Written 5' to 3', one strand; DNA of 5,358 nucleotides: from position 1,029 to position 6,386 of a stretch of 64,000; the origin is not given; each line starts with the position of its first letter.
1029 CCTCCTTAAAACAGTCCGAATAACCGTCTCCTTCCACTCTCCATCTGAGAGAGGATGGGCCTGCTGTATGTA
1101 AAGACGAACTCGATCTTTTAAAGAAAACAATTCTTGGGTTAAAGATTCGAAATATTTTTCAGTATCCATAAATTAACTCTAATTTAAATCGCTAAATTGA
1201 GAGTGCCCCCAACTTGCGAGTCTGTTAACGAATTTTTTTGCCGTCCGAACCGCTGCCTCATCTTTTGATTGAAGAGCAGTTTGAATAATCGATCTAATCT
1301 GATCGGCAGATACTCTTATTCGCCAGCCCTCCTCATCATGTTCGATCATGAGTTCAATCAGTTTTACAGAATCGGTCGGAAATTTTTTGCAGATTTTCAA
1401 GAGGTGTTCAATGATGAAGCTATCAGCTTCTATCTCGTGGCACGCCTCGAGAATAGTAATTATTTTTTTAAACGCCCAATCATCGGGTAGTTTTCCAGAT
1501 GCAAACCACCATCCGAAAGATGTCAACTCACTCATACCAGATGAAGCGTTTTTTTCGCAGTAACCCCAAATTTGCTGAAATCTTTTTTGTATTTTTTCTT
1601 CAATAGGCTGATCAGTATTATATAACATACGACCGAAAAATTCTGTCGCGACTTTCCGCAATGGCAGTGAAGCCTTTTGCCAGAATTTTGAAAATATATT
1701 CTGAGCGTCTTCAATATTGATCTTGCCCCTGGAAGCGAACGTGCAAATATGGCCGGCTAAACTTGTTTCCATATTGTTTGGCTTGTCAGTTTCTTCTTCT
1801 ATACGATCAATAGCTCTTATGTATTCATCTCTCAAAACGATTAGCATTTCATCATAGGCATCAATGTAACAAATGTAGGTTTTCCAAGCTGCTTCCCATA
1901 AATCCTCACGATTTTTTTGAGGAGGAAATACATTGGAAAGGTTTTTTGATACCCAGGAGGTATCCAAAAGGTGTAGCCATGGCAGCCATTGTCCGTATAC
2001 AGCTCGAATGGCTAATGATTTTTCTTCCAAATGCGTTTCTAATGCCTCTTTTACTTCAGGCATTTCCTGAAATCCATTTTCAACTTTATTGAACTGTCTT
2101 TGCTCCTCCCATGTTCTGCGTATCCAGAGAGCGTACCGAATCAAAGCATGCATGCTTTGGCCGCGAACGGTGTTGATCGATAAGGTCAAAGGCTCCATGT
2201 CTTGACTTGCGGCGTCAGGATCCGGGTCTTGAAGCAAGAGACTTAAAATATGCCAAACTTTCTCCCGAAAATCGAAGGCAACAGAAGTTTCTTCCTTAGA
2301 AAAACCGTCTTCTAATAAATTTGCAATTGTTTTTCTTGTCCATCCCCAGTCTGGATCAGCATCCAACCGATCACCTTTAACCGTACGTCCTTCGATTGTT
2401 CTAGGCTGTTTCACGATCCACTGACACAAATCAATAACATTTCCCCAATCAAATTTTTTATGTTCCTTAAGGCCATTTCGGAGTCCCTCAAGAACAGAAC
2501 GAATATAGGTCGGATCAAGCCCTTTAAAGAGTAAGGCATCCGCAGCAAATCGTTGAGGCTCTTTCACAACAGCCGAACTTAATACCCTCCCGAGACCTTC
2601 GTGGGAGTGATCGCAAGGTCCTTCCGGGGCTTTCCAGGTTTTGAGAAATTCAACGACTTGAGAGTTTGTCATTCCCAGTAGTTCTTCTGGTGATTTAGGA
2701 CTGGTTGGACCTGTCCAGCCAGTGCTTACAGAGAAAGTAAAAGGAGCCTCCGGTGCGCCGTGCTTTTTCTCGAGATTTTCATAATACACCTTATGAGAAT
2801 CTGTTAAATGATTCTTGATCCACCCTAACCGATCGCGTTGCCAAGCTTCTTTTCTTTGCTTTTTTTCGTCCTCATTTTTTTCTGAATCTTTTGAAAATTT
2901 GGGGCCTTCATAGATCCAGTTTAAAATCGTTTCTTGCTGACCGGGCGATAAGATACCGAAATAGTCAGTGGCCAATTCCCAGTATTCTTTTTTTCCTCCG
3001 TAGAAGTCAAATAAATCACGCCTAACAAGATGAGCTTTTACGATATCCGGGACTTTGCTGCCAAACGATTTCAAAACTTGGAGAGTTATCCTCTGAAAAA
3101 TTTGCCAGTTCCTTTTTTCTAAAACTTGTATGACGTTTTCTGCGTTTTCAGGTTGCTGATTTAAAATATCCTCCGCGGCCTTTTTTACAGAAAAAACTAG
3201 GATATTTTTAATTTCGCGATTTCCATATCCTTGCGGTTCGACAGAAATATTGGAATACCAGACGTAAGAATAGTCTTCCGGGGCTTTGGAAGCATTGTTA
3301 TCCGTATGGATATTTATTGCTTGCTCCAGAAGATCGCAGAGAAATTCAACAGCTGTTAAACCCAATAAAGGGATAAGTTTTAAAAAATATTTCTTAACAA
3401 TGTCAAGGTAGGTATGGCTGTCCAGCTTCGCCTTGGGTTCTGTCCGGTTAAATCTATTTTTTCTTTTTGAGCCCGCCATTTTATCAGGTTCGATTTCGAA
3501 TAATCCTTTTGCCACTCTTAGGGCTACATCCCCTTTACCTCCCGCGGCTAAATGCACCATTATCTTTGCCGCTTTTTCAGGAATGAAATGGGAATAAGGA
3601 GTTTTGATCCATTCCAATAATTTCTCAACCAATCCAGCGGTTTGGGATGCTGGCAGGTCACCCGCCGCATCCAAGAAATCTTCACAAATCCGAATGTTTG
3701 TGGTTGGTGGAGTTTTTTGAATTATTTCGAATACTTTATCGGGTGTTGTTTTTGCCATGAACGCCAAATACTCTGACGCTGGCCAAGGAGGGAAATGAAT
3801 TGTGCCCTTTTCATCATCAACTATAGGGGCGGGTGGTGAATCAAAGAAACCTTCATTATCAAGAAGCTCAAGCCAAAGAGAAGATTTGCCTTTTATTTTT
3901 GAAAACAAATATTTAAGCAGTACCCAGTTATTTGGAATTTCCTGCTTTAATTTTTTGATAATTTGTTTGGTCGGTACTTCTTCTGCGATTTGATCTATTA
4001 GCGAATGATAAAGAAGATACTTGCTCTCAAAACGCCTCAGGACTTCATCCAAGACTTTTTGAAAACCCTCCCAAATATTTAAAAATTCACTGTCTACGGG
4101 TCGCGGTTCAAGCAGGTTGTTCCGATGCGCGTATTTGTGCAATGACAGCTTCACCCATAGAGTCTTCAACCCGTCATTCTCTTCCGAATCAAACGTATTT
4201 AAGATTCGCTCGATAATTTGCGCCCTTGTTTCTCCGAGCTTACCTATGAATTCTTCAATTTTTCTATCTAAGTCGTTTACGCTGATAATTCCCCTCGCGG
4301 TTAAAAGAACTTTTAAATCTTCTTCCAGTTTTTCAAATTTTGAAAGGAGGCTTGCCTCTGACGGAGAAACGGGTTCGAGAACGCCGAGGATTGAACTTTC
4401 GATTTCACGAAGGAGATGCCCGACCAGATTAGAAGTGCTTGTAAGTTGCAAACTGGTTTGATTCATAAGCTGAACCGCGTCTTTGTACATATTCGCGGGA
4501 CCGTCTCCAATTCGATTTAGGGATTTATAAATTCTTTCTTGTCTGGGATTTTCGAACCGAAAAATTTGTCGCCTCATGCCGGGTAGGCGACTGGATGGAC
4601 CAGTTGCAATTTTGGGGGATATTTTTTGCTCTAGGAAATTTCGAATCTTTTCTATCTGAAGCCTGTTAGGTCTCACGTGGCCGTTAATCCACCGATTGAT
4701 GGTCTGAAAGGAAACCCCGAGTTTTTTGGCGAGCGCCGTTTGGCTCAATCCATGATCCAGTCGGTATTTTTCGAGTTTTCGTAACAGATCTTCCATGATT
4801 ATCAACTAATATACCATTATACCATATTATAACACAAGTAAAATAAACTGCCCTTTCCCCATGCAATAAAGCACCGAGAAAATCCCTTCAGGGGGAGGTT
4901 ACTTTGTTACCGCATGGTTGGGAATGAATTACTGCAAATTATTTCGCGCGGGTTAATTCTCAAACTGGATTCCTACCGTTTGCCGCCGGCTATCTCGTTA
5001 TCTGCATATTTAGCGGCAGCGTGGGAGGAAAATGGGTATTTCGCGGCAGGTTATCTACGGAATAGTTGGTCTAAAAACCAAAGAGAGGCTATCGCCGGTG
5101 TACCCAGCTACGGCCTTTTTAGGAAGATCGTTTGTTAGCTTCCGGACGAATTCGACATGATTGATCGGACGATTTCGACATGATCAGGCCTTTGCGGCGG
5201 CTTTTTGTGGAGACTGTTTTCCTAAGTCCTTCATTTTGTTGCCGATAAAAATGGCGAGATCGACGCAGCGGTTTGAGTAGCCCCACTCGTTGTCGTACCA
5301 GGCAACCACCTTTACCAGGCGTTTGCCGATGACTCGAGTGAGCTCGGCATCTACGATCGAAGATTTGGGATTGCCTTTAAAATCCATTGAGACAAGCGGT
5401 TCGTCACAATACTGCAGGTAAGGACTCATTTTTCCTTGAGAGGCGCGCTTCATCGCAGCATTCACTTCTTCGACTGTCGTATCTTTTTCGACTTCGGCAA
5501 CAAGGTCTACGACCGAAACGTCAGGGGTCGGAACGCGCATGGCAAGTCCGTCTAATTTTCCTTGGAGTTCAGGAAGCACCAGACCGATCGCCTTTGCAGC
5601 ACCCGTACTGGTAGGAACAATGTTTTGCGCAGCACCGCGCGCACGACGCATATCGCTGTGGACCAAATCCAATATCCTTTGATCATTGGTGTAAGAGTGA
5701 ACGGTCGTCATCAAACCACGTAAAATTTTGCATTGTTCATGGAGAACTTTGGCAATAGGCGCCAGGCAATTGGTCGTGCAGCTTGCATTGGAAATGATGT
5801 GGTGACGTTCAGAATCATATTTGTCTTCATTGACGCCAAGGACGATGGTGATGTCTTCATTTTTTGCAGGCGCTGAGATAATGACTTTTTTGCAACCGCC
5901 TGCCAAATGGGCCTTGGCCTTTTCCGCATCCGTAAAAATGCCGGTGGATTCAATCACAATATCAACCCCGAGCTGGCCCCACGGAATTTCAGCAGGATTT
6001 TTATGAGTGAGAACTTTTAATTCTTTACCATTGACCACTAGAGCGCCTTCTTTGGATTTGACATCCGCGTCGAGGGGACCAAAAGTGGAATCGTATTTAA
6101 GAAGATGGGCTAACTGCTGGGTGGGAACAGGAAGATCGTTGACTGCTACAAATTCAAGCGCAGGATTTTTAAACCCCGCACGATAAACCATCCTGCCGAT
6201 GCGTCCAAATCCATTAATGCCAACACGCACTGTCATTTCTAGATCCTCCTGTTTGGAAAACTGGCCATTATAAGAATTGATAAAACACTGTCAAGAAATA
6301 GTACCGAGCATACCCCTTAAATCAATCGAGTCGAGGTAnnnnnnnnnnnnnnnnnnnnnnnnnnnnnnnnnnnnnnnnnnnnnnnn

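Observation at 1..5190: Candidate integrated accessory/defence module next to gap: AlpA-like HTH, PD-(D/E)xK-like protein and a 1208-aa HTH protein, flanked by an 11-bp direct repeat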

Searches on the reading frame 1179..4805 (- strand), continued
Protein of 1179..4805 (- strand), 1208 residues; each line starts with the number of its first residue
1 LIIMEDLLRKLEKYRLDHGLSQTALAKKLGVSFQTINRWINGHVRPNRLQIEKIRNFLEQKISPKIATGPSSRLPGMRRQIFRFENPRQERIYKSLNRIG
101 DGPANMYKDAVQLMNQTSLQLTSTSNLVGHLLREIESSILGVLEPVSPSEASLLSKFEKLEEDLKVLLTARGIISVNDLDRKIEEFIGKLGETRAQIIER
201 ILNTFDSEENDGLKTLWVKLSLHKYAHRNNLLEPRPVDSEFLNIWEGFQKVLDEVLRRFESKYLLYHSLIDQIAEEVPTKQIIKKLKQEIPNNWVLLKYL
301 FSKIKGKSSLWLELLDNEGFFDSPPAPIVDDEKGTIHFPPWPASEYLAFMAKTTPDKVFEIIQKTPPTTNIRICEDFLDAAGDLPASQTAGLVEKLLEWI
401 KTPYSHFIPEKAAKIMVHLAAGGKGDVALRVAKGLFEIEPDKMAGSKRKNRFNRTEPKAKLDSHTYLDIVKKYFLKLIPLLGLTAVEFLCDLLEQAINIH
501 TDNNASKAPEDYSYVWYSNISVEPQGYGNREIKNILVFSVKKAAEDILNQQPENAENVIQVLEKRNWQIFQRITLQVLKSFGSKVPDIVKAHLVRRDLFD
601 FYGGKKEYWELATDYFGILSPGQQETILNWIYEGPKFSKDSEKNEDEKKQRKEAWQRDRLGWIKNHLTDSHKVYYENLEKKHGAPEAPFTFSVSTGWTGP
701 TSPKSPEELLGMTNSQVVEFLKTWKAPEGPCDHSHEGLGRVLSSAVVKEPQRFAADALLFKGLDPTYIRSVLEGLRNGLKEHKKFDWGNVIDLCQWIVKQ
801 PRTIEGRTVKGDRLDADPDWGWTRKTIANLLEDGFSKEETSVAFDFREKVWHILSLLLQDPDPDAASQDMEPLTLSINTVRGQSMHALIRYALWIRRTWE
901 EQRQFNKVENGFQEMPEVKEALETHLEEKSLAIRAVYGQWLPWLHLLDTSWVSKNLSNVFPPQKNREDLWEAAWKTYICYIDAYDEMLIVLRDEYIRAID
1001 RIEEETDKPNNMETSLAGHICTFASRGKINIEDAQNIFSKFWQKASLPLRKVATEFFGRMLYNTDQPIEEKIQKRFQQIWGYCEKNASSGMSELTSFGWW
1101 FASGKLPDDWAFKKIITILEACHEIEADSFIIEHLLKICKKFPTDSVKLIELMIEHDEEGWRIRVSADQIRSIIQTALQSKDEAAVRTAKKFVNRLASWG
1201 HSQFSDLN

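Call 84: search_protein_families(library=pfam, proteins=[P0011, P0041, P0028, P0090, P0038, P0032, P0123], max_evalue=0.05)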
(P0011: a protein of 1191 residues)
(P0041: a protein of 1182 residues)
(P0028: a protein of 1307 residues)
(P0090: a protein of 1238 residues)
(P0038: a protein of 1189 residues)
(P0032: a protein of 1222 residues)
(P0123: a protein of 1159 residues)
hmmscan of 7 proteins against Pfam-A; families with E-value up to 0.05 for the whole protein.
P0011 (1191 aa): 8 families
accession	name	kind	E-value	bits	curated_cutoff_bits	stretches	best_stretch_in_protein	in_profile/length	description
PF01381.28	HTH_3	-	2.3e-09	37.6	23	1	14-55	7-48/55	Helix-turn-helix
PF13384.12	HTH_23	-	5.3e-05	23.3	24.6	1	12-38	13-39/50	Homeodomain-like domain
PF13412.12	HTH_24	-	0.00014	21.8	21.9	1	8-35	9-36/48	Winged helix-turn-helix DNA-binding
PF15943.11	YdaS_toxin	-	0.0002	21.6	30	1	18-68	10-60/65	Bacterial toxin YdaS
PF13443.12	HTH_26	-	0.00042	20.9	22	1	8-43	2-37/63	Cro/C1-type HTH DNA-binding domain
PF13560.12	HTH_31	-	0.0037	18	27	1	14-52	12-51/64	Helix-turn-helix domain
PF13518.12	HTH_28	-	0.0037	17.8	25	1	13-38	9-34/52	Helix-turn-helix domain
PF12802.13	MarR_2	-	0.0068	17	27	0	12-38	14-42/61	MarR family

P0041 (1182 aa): 8 families
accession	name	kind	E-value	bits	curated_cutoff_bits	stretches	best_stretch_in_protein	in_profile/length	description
PF01381.28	HTH_3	-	3.4e-10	40.2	23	1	12-54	6-48/55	Helix-turn-helix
PF13560.12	HTH_31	-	0.00028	21.6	27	1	7-54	6-54/64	Helix-turn-helix domain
PF13384.12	HTH_23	-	0.0005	20.3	24.6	1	13-36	15-38/50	Homeodomain-like domain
PF14549.12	P22_Cro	-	0.0071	16.5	30.2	0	18-46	12-38/60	DNA-binding transcriptional regulator Cro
PF13412.12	HTH_24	-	0.0095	15.9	21.9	1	13-34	15-36/48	Winged helix-turn-helix DNA-binding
PF15943.11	YdaS_toxin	-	0.013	15.8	30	1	17-52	10-45/65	Bacterial toxin YdaS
PF12802.13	MarR_2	-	0.014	15.9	27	0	13-34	17-39/61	MarR family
PF08279.18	HTH_11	-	0.045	14.1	25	0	12-34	11-34/55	HTH domain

P0028 (1307 aa): 4 families
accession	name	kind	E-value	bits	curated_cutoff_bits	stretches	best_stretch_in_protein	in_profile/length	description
PF01381.28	HTH_3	-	2.9e-10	40.5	23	1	116-168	1-53/55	Helix-turn-helix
PF13560.12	HTH_31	-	5.9e-07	30.1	27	1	117-162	7-53/64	Helix-turn-helix domain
PF12844.13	HTH_19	-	0.0073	16.6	30.2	0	115-160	3-48/64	Helix-turn-helix domain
PF08672.17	ANAPC2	-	0.021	15.7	23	0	795-834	9-48/60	Anaphase promoting complex (APC) subunit 2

P0090 (1238 aa): 6 families
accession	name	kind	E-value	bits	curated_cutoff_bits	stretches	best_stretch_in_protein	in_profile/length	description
PF25212.1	HVO_A0114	-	9.7e-19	67.4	27.6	1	7-85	9-83/84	HVO_A0114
PF12840.13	HTH_20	-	1.2e-05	25.6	27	1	21-64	5-48/51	Helix-turn-helix domain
PF01047.28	MarR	-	2.9e-05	24.3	24.6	1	18-76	1-59/59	MarR family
PF01726.22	LexA_DNA_bind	-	0.00051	20.2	23.7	1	34-71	25-64/65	LexA DNA binding domain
PF12802.13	MarR_2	-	0.0043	17.6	27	1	18-75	3-61/61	MarR family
PF01022.26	HTH_5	-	0.034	14.5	22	0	22-65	4-46/47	Bacterial regulatory protein, arsR family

P0038 (1189 aa): 0 families

P0032 (1222 aa): 1 family
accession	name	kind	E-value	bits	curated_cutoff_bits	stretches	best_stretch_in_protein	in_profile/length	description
PF11056.14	UvsY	-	0.021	15.7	22.8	0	1027-1085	34-91/128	Recombination, repair and ssDNA binding protein UvsY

P0123 (1159 aa): 0 families

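Call 104: search_protein_families(library=padloc, alignment_id=A9, max_evalue=0.00001)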
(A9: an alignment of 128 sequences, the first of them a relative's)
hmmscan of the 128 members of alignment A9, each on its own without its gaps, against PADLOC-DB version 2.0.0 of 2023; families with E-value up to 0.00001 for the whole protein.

A. member 1, L003:3552-3902:+ (117 aa): 0 families

B. families by the number of members that match (of 128 scanned): 433 families (the first 25 are shown)
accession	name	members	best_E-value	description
PDLC04135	mad3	5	3.6e-35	mads_3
PDLC04140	mad8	5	1.1e-32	mads_8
PDLC02980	AriA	4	7e-23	-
PDLC02914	ATPase-Toprim_I-B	4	3.5e-15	-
PDLC00090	GajA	3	2.1e-241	AAA ATPase domain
PDLC03108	Specificity_I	3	2.9e-58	Type I specificity subunit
PDLC03098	Specificity_I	3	2.1e-54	Type I specificity subunit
PDLC03148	Specificity_I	3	3.1e-53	Type I specificity subunit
PDLC03087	Specificity_I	3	5.1e-49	Type I specificity subunit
PDLC03101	Specificity_I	3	1.9e-47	Type I specificity subunit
PDLC03134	Specificity_I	3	7.1e-47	Type I specificity subunit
PDLC03072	Specificity_I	3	4.7e-46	Type I specificity subunit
PDLC04137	mad5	3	1.7e-45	mads_5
PDLC00070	GajA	3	2.4e-43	AAA ATPase domain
PDLC03100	Specificity_I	3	4.6e-43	Type I specificity subunit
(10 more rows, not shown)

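Call 105: search_protein_families(library=pfam, alignment_id=A9, max_evalue=0.00001)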
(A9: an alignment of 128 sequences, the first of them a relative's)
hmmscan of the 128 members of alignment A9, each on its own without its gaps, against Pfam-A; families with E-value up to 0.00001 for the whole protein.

A. member 1, L003:3552-3902:+ (117 aa): 0 families

B. families by the number of members that match (of 128 scanned): 113 families (the first 25 are shown)
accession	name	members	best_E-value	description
PF13304.12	AAA_21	4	1.1e-24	AAA domain, putative AbiEii toxin, Type IV TA system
PF02463.25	SMC_N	4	1.3e-08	RecF/RecN/SMC N terminal domain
PF00589.27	Phage_integrase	3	5e-42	Phage integrase family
PF13175.12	AAA_15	3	5.9e-38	AAA ATPase domain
PF01420.25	Methylase_S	3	6.8e-38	Type I restriction modification DNA specificity domain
PF00239.26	Resolvase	2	3.7e-40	Resolvase, N terminal domain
PF00005.33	ABC_tran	2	1e-35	ABC transporter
PF14559.12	TPR_19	2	5.6e-17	Tetratricopeptide repeat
PF20469.4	OLD-like_TOPRIM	2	8.6e-17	Overcoming lysogenization defect protein-like, TOPRIM domain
PF04326.19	SLFN_AlbA_2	2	2.8e-15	Schlafen, AlbA_2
PF07508.19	Recombinase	2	4.4e-15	Recombinase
PF06114.19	Peptidase_M78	2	1.7e-14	IrrE N-terminal-like domain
PF13408.12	Zn_ribbon_recom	2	1.2e-13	Recombinase zinc beta ribbon domain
PF10463.15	Peptidase_U49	2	3.3e-10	Peptidase U49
PF12844.13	HTH_19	2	1.6e-06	Helix-turn-helix domain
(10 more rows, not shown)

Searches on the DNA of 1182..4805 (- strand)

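Call 100: search_rna_families(sources=[L047, L048], threshold=evalue, max_evalue=1)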
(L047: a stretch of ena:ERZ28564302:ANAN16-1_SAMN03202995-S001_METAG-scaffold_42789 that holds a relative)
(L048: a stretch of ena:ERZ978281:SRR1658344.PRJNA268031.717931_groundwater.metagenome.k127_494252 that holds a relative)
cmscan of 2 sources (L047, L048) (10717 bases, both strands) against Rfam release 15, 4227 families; matches with E-value up to 1: 2.
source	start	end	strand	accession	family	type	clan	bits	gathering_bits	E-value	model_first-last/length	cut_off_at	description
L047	3108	3338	-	RF02099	rivX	Gene; sRNA;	-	17.6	100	0.58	1-248/248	no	rivX sRNA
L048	1375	1605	-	RF02099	rivX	Gene; sRNA;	-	17.6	100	0.58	1-248/248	no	rivX sRNA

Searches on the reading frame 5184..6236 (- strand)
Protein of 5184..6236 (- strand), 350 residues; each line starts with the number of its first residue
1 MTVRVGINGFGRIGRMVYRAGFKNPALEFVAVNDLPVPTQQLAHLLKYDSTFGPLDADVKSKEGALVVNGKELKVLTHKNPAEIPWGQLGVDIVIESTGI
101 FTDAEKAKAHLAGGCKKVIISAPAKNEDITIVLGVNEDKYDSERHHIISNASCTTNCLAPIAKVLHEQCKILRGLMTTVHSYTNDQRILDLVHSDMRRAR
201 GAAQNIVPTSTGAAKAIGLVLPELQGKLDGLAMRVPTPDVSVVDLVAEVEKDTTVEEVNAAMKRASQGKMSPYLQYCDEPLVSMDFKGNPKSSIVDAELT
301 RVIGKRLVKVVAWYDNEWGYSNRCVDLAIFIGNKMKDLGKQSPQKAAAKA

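Call 7: search_protein_families(library=pfam, proteins=[window:5184-6236:-], max_evalue=0.1)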
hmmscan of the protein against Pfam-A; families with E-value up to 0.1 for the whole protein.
window:5184-6236:- (350 aa): 3 families
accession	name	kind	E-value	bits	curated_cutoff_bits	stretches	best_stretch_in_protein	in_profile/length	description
PF02800.25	Gp_dh_C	-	1.2e-68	230.1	24.4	1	158-314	1-158/158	Glyceraldehyde 3-phosphate dehydrogenase, C-terminal domain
PF00044.30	Gp_dh_N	-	8.4e-37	126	31.7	1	3-103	1-100/101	Glyceraldehyde 3-phosphate dehydrogenase, NAD binding domain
PF01113.26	DapB_N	-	0.056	14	25.6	0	3-35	1-34/124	Dihydrodipicolinate reductase, N-terminus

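Call 36: find_encoding_contigs(protein=window:5187-6236:-, flank=10000, max_places=10)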
Protein window:5187-6236:- (350 aa): no gene with exactly this product is on record in the collection.

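Call 62: find_related_loci(query=window:5187-6236:-, collection=metagenome_contigs, flank=10000)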
Query window:5187-6236:- (350 aa) in metagenome_contigs; peptide patterns used: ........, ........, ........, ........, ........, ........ (x = any residue, [..] = any of these).
600 stretches matched a pattern (row limit reached: there are more); 596 encode a relative of the query (tblastn E <= 1e-3); the best 80 are kept; 80 distinct loci.
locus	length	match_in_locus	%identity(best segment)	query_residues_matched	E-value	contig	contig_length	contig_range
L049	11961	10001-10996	65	2-334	3e-149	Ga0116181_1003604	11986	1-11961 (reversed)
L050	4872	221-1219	63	1-334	6e-146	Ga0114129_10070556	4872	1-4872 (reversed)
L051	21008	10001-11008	64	1-335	5e-144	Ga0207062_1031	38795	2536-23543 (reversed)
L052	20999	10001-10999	64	1-334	1e-143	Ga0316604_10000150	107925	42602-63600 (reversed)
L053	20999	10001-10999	63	1-334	7e-143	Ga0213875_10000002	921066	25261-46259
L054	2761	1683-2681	64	1-334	3e-149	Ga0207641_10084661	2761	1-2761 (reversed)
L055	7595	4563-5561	62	1-334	7e-142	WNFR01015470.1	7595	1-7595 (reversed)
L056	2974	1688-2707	61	1-340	1e-146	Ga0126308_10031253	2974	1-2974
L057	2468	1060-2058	63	1-334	4e-148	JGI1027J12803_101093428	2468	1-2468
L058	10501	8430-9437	62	1-334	3e-139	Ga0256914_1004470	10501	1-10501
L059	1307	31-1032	65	1-334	1e-152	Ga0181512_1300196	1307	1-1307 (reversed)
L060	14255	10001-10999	61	1-334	2e-138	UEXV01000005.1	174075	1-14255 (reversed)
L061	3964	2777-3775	61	1-334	1e-141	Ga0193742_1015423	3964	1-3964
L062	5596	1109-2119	62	1-335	1e-138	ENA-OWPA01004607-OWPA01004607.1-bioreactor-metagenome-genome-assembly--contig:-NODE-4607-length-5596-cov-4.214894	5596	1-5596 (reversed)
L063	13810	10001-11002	63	1-335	1e-137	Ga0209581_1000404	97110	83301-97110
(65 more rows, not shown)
